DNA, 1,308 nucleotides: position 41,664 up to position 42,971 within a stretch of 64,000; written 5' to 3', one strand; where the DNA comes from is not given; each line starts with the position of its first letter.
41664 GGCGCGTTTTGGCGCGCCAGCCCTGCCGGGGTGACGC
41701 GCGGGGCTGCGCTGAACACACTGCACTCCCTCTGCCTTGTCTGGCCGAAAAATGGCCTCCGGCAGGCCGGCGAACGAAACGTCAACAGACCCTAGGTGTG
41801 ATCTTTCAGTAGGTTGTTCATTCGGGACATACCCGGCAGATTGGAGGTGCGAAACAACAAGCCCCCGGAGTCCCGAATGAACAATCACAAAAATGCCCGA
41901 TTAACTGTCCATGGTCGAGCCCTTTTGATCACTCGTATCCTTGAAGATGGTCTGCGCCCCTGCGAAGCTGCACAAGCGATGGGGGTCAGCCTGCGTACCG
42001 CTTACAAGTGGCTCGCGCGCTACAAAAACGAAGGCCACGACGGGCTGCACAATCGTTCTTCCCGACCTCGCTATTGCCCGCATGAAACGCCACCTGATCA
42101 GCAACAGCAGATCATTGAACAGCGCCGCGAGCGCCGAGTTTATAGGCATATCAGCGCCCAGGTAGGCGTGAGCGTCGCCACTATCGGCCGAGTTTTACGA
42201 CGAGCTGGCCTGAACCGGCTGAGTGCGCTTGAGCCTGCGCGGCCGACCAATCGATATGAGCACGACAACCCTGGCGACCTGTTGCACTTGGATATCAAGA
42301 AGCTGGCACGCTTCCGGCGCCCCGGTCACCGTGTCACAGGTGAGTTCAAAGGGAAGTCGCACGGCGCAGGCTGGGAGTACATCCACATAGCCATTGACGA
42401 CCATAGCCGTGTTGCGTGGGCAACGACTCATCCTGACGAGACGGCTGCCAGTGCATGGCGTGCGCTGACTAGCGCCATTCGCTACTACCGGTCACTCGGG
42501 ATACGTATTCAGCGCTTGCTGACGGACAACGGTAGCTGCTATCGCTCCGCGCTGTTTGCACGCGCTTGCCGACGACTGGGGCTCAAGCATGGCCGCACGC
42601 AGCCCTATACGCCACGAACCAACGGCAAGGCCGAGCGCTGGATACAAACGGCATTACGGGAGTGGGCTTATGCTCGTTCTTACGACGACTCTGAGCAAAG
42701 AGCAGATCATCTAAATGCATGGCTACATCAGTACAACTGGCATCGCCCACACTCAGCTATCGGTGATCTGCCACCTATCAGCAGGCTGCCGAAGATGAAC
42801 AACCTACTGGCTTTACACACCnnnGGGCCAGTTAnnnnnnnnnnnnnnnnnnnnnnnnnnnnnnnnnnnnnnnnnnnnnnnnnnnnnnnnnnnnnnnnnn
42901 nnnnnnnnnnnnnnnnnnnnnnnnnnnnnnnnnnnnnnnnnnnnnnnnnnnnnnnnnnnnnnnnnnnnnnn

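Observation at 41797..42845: IS481-family element inserted at a CTAG site 10 bp upstream of a globin-coupled-sensor GGDEF-EAL gene, in the same orientation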

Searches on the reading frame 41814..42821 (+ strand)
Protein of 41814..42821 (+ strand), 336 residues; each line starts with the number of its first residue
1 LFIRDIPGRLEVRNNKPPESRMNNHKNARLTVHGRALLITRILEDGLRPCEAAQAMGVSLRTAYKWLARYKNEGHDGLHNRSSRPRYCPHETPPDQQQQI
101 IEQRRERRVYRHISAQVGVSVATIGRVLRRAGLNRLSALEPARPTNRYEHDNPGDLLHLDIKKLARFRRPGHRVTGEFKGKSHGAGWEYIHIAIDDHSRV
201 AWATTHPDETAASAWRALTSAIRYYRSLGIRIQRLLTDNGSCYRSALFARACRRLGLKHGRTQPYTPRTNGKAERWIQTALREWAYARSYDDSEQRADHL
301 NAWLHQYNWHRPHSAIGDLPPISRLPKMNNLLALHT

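Call 4: search_protein_families(library=pfam, proteins=[window:41814-42821:+])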
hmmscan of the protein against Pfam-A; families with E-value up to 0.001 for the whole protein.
window:41814-42821:+ (336 aa): 9 families
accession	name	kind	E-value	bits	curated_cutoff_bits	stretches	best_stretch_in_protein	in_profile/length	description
PF13011.12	LZ_Tnp_IS481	-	5e-27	94.5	22.2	1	22-105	1-84/85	leucine-zipper of insertion element IS481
PF13683.12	rve_3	-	3.4e-17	62.4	26.5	1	256-321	2-67/67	Integrase core domain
PF00665.32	rve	-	4.5e-15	56.2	32.6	1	169-267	3-102/102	Integrase core domain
PF13518.12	HTH_28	-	1.3e-12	48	25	1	51-86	17-52/52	Helix-turn-helix domain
PF13384.12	HTH_23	-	8.5e-12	44.9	24.6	1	35-78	7-49/50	Homeodomain-like domain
PF13565.12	HTH_32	-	2.2e-11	44.6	33.7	1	62-128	1-73/73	Homeodomain-like domain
PF13551.12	HTH_29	-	7e-11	42.5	28.1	1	41-86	6-54/64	Winged helix-turn helix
PF08281.18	Sigma70_r4_2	-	0.00025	21.1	25.7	0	45-69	25-49/54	Sigma-70, region 4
PF06056.18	Terminase_5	-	0.00079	19.8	20.3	0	46-79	13-46/58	Putative ATPase subunit of terminase (gpP-like)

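Call 12: find_encoding_contigs(protein=window:41877-42821:+, flank=3000, max_places=10)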
Protein window:41877-42821:+ (315 aa): no gene with exactly this product is on record in the collection.
